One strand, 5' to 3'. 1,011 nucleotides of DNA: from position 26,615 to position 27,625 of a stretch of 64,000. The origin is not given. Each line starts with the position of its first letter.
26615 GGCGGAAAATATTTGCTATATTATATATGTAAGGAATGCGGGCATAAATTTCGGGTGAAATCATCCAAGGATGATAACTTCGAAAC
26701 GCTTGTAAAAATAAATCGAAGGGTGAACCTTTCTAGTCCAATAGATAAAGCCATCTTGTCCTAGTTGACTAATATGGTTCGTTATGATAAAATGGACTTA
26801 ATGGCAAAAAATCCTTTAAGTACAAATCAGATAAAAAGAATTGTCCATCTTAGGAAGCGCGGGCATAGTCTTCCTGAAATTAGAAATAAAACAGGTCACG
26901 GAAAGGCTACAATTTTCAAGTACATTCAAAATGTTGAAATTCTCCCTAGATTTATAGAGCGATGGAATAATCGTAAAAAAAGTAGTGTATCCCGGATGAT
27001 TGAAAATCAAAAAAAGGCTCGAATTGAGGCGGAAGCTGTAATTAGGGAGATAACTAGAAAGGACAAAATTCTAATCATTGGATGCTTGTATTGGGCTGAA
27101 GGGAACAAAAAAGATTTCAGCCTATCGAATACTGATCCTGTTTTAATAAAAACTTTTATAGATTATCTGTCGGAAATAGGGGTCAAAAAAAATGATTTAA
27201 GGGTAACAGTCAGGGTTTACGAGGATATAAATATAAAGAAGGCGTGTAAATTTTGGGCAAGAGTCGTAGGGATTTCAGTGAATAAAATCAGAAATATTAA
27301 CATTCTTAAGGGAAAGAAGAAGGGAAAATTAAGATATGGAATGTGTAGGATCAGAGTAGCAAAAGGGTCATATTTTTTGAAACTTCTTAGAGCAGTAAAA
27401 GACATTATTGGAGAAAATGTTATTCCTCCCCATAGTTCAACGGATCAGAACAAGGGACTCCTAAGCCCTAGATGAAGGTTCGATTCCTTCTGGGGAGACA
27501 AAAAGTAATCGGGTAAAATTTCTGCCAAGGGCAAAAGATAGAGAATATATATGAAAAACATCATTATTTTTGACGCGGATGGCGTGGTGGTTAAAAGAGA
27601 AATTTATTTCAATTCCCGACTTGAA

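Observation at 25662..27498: Paralogous HTH plus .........-like proteins, each abutting a tRNA gene, with an RNHCP zinc-ribbon gene between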

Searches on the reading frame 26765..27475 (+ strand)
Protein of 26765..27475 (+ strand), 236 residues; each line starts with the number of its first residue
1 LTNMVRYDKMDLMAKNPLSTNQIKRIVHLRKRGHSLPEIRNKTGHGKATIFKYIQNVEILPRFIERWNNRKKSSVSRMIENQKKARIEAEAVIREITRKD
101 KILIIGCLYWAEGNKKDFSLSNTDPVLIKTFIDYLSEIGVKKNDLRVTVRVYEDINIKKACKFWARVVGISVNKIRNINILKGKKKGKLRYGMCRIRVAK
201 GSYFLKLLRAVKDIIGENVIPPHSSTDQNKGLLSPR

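Call 3: search_protein_families(library=pfam, proteins=[window:26765-27475:+], max_evalue=10)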
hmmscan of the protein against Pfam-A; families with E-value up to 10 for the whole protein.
window:26765-27475:+ (236 aa): 1 family
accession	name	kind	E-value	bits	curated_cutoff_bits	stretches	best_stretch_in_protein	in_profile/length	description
PF17959.7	EF-hand_14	-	0.021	15.6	23.7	1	120-148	11-39/90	EF-hand domain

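Call 6: search_protein_families(library=ncbifam, proteins=[window:26765-27475:+], max_evalue=10)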
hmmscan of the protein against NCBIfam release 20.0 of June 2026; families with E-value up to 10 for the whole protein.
window:26765-27475:+ (236 aa): 1 family
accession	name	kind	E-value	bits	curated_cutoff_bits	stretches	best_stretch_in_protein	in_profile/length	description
NF033546.1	transpos_IS21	equivalog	0.069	12.7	160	1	28-99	3-82/294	IS21 family transposase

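Call 7: search_protein_families(library=phrogs, proteins=[window:26765-27475:+], max_evalue=10)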
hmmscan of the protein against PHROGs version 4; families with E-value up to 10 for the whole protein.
window:26765-27475:+ (236 aa): 5 families
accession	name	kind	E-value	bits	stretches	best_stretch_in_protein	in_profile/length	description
phrog_11108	-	unknown function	0.00056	20.8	1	19-64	49-94/180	-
phrog_125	-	DNA, RNA and nucleotide metabolism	0.0074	16.9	1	14-94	159-237/254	DNA invertase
phrog_3855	-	DNA, RNA and nucleotide metabolism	0.099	14.1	1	17-57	63-103/115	HTH DNA binding protein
phrog_4494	-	unknown function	0.11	14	1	23-78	7-65/109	-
phrog_664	-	DNA, RNA and nucleotide metabolism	0.24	12.2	1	15-91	82-157/210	DNA binding protein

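Call 9: search_solved_structures(query=window:26765-27475:+, max_evalue=10)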
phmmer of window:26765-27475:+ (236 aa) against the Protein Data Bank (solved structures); distinct sequences matched with E-value up to 10: 6.
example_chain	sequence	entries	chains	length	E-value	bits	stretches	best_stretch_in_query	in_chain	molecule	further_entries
8rd8_Lg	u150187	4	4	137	0.25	14.2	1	156-206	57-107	Large ribosomal subunit protein uL16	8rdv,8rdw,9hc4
3edp_A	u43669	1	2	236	0.63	12.9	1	133-176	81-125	Lin2111 protein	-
6mpv_A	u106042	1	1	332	0.75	12.6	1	46-104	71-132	Cysteine-rich protective antigen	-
5tih_A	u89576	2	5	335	0.76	12.6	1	46-104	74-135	Cysteine-rich protective antigen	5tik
8cde_B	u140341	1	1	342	0.81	12.5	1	46-104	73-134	Cysteine-rich protective antigen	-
7phv_A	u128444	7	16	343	0.82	12.5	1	46-104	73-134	Cysteine-rich protective antigen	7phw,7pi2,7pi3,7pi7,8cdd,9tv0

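Call 10: find_homologous_proteins(query=window:26765-27475:+, max_evalue=0.001)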
Query window:26765-27475:+ (236 aa): 225 proteins with E <= 0.001 among 696 candidates; the best 120 are listed.
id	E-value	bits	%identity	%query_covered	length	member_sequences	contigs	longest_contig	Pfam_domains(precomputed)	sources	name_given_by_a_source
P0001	9.5e-137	472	91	99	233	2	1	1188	-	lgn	-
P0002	3.6e-134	463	89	100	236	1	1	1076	-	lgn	-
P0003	6.3e-128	443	90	94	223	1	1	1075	-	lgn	-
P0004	6.4e-107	374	75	95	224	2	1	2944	-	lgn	-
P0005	4.1e-106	372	71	95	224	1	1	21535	-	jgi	jgi:hypothetical protein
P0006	2.4e-96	340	74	88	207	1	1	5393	PF02796.22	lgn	-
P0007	1.7e-94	334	72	88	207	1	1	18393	-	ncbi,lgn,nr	ncbi:MAG TPA: hypothetical protein VK254_02315 [Candidatus Bathyarchaeia archaeon]|nr:hypothetical p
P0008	7.1e-82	292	56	92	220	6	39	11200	-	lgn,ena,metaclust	metaclust:\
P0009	1.5e-81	291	62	90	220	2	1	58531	-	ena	-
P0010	2.2e-79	284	63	86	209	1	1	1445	-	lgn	-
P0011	2.3e-79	284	57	92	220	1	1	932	-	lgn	-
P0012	3.4e-79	284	59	89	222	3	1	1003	-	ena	-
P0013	3.7e-79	284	61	92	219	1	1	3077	-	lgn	-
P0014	2.3e-78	281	61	86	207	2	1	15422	-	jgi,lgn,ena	-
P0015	7.8e-78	279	55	94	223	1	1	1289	-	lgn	-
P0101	1.1e-51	194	46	84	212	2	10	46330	-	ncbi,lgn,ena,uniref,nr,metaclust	ncbi:hypothetical protein A2773_05230 [Candidatus Gottesmanbacteria bacterium RIFCSPHIGHO2_01_FULL_3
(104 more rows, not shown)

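Call 15: search_solved_structures(query=A2, max_evalue=10, show_alignments=3)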
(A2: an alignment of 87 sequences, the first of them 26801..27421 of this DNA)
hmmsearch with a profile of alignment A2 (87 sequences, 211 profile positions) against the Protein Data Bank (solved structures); distinct sequences matched with E-value up to 10: 23.
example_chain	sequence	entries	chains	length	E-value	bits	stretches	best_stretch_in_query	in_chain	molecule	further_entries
2lvs_A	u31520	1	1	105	1.2e-05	28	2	3-44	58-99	Putative uncharacterized protein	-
5o6g_A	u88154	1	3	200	0.017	17.7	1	75-130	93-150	Homing endonuclease I-DmoI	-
1b24_A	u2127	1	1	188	0.021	17.4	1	79-130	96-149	Homing endonuclease I-DmoI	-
2vs7_A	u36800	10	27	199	0.022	17.3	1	79-130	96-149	HOMING ENDONUCLEASE I-DMOI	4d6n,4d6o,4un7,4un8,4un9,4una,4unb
4un7_G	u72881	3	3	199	0.022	17.3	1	79-130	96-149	HOMING ENDONUCLEASE I-DMOI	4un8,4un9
2vs8_A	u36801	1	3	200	0.023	17.3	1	79-130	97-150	HOMING ENDONUCLEASE I-DMOI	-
5akm_A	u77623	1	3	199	0.024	17.2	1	79-130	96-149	HOMING ENDONUCLEASE I-DMOI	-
2m8e_A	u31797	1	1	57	0.036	16.6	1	3-44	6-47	SLEEPING BEAUTY TRANSPOSASE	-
5o6i_A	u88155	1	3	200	0.058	15.9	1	77-130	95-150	Homing endonuclease I-DmoI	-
5ak9_A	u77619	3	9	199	0.12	15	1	79-130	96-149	HOMING ENDONUCLEASE I-DMOI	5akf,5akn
5j6x_A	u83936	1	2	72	0.16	14.5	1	10-59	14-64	Z-DNA binding protein kinase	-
4lb5_A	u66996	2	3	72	0.19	14.3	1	8-59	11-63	Protein kinase containing Z-DNA binding domains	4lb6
6urs_A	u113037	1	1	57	0.27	13.8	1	3-44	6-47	Sleeping Beauty transposase PAI subdomain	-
1hcr_A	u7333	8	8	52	0.28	13.7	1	5-49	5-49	PROTEIN (HIN RECOMBINASE) | DNA-INVERTASE HIN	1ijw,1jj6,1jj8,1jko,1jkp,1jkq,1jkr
3clo_A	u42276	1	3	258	0.37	13.3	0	8-45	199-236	Transcriptional regulator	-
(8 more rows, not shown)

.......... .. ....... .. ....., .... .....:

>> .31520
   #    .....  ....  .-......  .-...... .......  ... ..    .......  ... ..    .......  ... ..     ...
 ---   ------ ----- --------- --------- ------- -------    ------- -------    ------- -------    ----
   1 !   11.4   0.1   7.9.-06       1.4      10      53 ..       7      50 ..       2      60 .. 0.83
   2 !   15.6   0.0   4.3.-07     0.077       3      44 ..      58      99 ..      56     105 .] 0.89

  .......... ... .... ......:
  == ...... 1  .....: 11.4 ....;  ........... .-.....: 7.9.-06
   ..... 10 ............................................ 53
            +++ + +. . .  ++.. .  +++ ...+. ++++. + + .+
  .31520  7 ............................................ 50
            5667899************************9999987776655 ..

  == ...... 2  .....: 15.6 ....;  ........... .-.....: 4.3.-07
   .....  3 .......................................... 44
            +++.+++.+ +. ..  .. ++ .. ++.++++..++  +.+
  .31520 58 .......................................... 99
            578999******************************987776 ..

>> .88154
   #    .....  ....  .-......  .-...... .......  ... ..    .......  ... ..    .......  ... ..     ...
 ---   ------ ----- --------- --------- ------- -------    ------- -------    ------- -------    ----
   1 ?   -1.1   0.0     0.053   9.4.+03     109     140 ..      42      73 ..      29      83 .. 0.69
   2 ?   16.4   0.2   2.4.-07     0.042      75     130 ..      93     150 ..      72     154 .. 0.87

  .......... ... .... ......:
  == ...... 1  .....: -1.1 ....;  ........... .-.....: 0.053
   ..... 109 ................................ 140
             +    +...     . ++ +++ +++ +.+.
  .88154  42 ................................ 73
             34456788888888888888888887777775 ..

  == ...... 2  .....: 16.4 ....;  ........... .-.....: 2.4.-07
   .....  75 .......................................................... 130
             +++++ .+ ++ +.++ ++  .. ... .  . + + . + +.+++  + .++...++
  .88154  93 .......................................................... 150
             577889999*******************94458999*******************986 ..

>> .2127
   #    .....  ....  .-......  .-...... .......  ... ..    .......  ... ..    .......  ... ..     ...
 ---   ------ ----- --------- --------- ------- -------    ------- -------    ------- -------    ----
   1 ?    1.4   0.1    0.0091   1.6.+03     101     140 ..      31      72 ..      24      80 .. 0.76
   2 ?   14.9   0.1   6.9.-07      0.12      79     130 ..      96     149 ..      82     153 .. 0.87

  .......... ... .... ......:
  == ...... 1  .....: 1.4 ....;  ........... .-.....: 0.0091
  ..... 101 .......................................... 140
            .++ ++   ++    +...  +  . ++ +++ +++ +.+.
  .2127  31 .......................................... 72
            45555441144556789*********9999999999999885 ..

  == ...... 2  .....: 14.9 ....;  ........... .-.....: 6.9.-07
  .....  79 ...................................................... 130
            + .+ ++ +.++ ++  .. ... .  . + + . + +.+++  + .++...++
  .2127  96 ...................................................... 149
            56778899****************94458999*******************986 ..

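Call 16: find_related_loci(query=A2, collection=genome_contigs, flank=4000)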
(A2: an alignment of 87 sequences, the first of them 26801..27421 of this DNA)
Query A2 (207 aa) in genome_contigs; peptide patterns used: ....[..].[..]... (x = any residue, [..] = any of these).
106 stretches matched a pattern; 92 encode a relative of the query (tblastn E <= 1e-3); the best 80 are kept; 80 distinct loci.
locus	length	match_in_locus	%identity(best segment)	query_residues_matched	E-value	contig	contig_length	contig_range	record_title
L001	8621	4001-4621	72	1-207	3e-101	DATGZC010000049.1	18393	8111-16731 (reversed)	MAG TPA_asm: Candidatus Bathyarchaeia archaeon isolate SMAG_U10653 k141_18136, whole genome shotgun sequence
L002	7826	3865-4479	58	1-205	4e-79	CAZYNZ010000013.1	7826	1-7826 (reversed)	MAG TPA_asm: uncultured Candidatus Saccharibacteria bacterium isolate SRP178699_co1_113 genome assembly, contig: NODE_13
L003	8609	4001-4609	62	1-203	4e-78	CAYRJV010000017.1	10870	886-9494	MAG TPA_asm: uncultured Candidatus Saccharibacteria bacterium isolate SRP098346_co1_407 genome assembly, contig: NODE_76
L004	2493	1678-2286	59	5-207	7e-78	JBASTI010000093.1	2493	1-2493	MAG: Candidatus Spechtbacterales bacterium isolate MFD03232_ilm_asm_bin57 k127_126143, whole genome shotgun sequence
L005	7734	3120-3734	52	1-205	3e-69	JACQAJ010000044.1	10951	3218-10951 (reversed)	MAG: Candidatus Azambacteria bacterium isolate NC_groundwater_913_Pr1_S-0.2um_35_36 Montesol18-Sp2_coassembly_scaffold_4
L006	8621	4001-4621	55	1-207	5e-68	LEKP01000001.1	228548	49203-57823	MAG: Parcubacteria bacterium GBS-2 2615921492, whole genome shotgun sequence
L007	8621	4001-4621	51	1-207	2e-66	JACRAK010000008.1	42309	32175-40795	MAG: Candidatus Azambacteria bacterium isolate NC_groundwater_1591_Pr3_B-0.1um_51_37 SR-2_scaffold_141_560414, whole gen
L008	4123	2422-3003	53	6-199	4e-65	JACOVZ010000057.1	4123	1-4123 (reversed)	MAG: Candidatus Wildermuthbacteria bacterium isolate NC_groundwater_113_Ag_S-0.2um_46_29 S_p2_S4_170907_scaffold_2219972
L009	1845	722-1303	53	6-199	3e-67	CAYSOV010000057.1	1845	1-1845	MAG TPA_asm: uncultured Gammaproteobacteria bacterium isolate binchicken_co110_923 genome assembly, contig: NODE_150252_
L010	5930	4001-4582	49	6-199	2e-64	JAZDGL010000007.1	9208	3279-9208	MAG: bacterium isolate MEGAHIT-group-0.262 k141_25847, whole genome shotgun sequence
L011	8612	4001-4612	44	1-203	1e-58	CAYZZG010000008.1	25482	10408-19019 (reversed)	MAG TPA_asm: uncultured Gammaproteobacteria bacterium isolate binchicken_co251_287 genome assembly, contig: NODE_2634_le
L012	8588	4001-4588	48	11-205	9e-58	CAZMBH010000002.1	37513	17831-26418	MAG TPA_asm: uncultured Gammaproteobacteria bacterium isolate binchicken_co220_132 genome assembly, contig: NODE_586_len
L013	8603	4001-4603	45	1-200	8e-57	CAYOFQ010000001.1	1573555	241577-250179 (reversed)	MAG TPA_asm: uncultured Gammaproteobacteria bacterium isolate SRP342105_co1_162 genome assembly, contig: NODE_1_length_1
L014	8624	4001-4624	45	1-207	1e-56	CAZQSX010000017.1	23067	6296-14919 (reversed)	MAG TPA_asm: uncultured Gammaproteobacteria bacterium isolate SRP342105_co2_380 genome assembly, contig: NODE_2238_lengt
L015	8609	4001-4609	42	1-203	1e-56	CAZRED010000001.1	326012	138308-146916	MAG TPA_asm: uncultured Candidatus Saccharibacteria bacterium isolate SRP136066_co1_403 genome assembly, contig: NODE_2_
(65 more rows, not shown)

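Call 24: predict_structure(alignment_id=A2)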
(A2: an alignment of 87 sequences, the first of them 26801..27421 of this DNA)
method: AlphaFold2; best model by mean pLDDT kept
length: 207 residues; sequences in the alignment: 87
mean_pLDDT: 90.0   pTM: 0.68
mean pLDDT of the five models: 90.0, 89.7, 89.2, 89.0, 76.9
residues with pLDDT >= 90: 152; 70-90: 46; 50-70: 8; < 50: 1
segments of 3 or more residues with pLDDT < 50: none
pLDDT, mean of each block of 10 residues (from residue 1): 76 95 91 92 92 80 84 96 95 92 83 95 93 94 93 95 93 77 89 92 94
secondary structure, 60 per line:
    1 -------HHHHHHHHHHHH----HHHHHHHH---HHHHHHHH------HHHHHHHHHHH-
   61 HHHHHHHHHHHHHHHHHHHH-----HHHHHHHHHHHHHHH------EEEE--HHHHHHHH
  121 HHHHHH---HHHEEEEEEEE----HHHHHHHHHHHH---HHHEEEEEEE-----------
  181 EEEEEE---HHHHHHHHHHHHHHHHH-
elements in order: H8-19 H24-31 H35-42 H49-59 H61-80 H86-100 E107-110 H113-126 E133-140 H145-156 E163-169 E181-186 H190-206
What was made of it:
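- On HTH DNA-binding proteins (HTH_38 / HTH_23 / HTH_7 / Sleeping-Beauty PAI-like): The models show helices at 8-19, 24-31 and 35-42 (call 24).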

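Call 27: fold_search(model_id=the predicted structure, library=pdb)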
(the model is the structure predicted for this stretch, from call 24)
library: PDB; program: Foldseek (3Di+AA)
matches with E <= 10: 1029; with E <= 0.001: 0
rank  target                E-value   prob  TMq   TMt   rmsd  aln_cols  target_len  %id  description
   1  5b8f_A                7.4e-03  0.97  0.22  0.27   5.6        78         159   15  X-ray Crystal Structure of a 2-C-methyl-D-erythritol 2,4-cyclodiphosphate synthase from Pseudomonas aeruginosa (released 2015-05-06)
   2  5b8f_C                8.3e-03  0.97  0.22  0.26   6.0        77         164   16  X-ray Crystal Structure of a 2-C-methyl-D-erythritol 2,4-cyclodiphosphate synthase from Pseudomonas aeruginosa (released 2015-05-06)
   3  5b8f_B                9.4e-03  0.96  0.22  0.27   6.0        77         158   16  X-ray Crystal Structure of a 2-C-methyl-D-erythritol 2,4-cyclodiphosphate synthase from Pseudomonas aeruginosa (released 2015-05-06)
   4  3re3_B                1.1e-02  0.99  0.23  0.31   5.8        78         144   14  Crystal Structure of 2-C-Methyl-D-Erythritol 2,4-Cyclodiphosphate Synthase from Francisella tularensis (released 2011-04-27)
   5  3re3_A                1.2e-02  0.99  0.23  0.30   5.9        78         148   14  Crystal Structure of 2-C-Methyl-D-Erythritol 2,4-Cyclodiphosphate Synthase from Francisella tularensis (released 2011-04-27)
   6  1vh8_B                1.3e-02  0.99  0.24  0.31   5.4        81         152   15  Crystal structure of a 2C-methyl-D-erythritol 2,4-cyclodiphosphate synthase (released 2003-12-30)
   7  1vh8_A                1.5e-02  0.99  0.24  0.31   5.4        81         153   15  Crystal structure of a 2C-methyl-D-erythritol 2,4-cyclodiphosphate synthase (released 2003-12-30)
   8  5esv_E                1.7e-02  0.98  0.26  0.30   5.9        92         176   13  Crystal Structure of Broadly Neutralizing Antibody CH03, Isolated from Donor CH0219, in Complex with Scaffolded Trimer (released 2015-12-16)
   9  2pmp                  1.7e-02  0.92  0.21  0.26   5.9        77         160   16  Structure of 2C-methyl-D-erythritol 2,4-cyclodiphosphate synthase from the isoprenoid biosynthetic pathway of Arabidopsi (released 2007-09-18)
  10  3re3_C                1.8e-02  0.97  0.22  0.29   6.6        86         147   15  Crystal Structure of 2-C-Methyl-D-Erythritol 2,4-Cyclodiphosphate Synthase from Francisella tularensis (released 2011-04-27)
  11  3zid_B                1.9e-02  0.51  0.23  0.16  22.9       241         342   13  CetZ from Methanosaeta thermophila strain DSM 6194 (released 2013-08-14)
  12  1h47_B                2.0e-02  0.98  0.24  0.30   5.7        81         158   16  Structures of MECP synthase in complex with (i) CMP and (ii) CMP and product (released 2004-10-22)
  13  4c8g_B                2.0e-02  0.96  0.22  0.29   6.6        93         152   13  IspF (Burkholderia cenocepacia) CMP complex (released 2014-01-08)
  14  3iew_B                2.2e-02  0.91  0.23  0.31   8.4        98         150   13  Crystal structure of 2C-methyl-D-erythritol 2,4-cyclodiphosphate synthase from Burkholderia pseudomallei with bound CT (released 2009-08-18)
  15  5esv_G                2.4e-02  0.97  0.25  0.27   6.8        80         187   18  Crystal Structure of Broadly Neutralizing Antibody CH03, Isolated from Donor CH0219, in Complex with Scaffolded Trimer (released 2015-12-16)
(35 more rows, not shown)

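Call 31: search_protein_families(library=pfam, alignment_id=A2, max_evalue=1)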
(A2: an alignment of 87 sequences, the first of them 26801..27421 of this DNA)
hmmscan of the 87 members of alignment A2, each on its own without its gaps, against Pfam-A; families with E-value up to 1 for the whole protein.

A. member 1, window:26801-27421:+ (207 aa): 1 family
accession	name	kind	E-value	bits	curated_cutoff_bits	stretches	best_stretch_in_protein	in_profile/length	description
PF17959.7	EF-hand_14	-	0.016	16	23.7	1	108-136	11-39/90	EF-hand domain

B. families by the number of members that match (of 87 scanned): 91 families (the first 25 are shown)
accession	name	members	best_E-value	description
PF13936.12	HTH_38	39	4.3e-09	Helix-turn-helix domain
PF13384.12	HTH_23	36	2.6e-05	Homeodomain-like domain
PF02796.21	HTH_7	35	9.3e-09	Helix-turn-helix domain of resolvase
PF13411.12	MerR_1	21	0.00098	MerR HTH family regulatory protein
PF07900.17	DUF1670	18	0.0038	Protein of unknown function (DUF1670)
PF09339.16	HTH_IclR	14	0.0014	IclR helix-turn-helix domain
PF25787.1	HTH_SB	13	0.00015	Sleeping Beauty transposase HTH domain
PF01411.24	tRNA-synt_2c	11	0.023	tRNA synthetases class II (A)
PF13551.12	HTH_29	10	0.0065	Winged helix-turn helix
PF14804.11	Jag_N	9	0.0017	Jag N-terminus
PF08281.18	Sigma70_r4_2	9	0.0097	Sigma-70, region 4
PF01381.28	HTH_3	7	0.0011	Helix-turn-helix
PF11427.14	HTH_Tnp_Tc3_1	7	0.0085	Tc3 transposase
PF12728.13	HTH_17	6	0.0019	Helix-turn-helix domain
PF14493.12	HTH_40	6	0.0067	Helix-turn-helix domain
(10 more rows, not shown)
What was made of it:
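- The tRNA-synt_2c hits are at noise level, best E 0.023 (call 31).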

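Call 34: fold_search(model_id=the predicted structure, library=viral)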
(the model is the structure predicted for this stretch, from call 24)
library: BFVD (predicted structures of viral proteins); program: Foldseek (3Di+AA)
matches with E <= 10: 1321; with E <= 0.001: 0
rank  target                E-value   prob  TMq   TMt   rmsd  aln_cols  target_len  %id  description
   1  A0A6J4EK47            8.2e-03  0.80  0.19  0.24  12.9       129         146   16  (no name in the UniProt tables at hand)
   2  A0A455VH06            1.4e-02  0.82  0.24  0.16  17.1       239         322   14  (no name in the UniProt tables at hand)
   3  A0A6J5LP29            3.9e-02  0.99  0.24  0.26   9.0        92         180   17  Uncharacterized protein [uncultured Caudovirales phage]
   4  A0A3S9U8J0            3.9e-02  0.94  0.26  0.26  10.8       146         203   12  Helix-turn-helix DNA binding domain protein [Streptomyces phage Hiyaa]
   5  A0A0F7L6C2            4.4e-02  0.84  0.22  0.17  16.8       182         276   12  HTH araC/xylS-type domain-containing protein [uncultured marine virus]
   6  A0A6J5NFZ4            4.7e-02  0.85  0.20  0.26  15.0       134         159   17  HTH_XRE domain containing protein [uncultured Caudovirales phage]
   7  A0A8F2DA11            5.2e-02  0.85  0.22  0.25  11.7       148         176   12  Helix-turn-helix DNA-binding domain protein [Gordonia phage VanLee]
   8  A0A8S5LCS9            5.2e-02  0.75  0.21  0.20  17.3       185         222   14  Transposase [Myoviridae sp. ctngn1]
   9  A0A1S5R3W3            5.6e-02  0.60  0.19  0.08  17.2       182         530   11  Uncharacterized protein [Pseudomonas phage pf16]
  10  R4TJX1                6.2e-02  1.00  0.21  0.20   0.9        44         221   25  (no name in the UniProt tables at hand)
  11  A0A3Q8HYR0            6.6e-02  0.63  0.21  0.25   5.5        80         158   16  (no name in the UniProt tables at hand)
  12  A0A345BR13            8.3e-02  1.00  0.20  0.36   1.4        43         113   30  (no name in the UniProt tables at hand)
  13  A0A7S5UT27            8.8e-02  0.99  0.19  0.46  10.2        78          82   20  Uncharacterized protein [Rhizobium phage RHph_Y2_6]
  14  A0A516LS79            8.8e-02  0.85  0.23  0.27  12.8       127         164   16  (no name in the UniProt tables at hand)
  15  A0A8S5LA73            9.4e-02  0.41  0.25  0.16  15.2       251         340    8  Endonuclease-like protein [Myoviridae sp. ctPuP5]
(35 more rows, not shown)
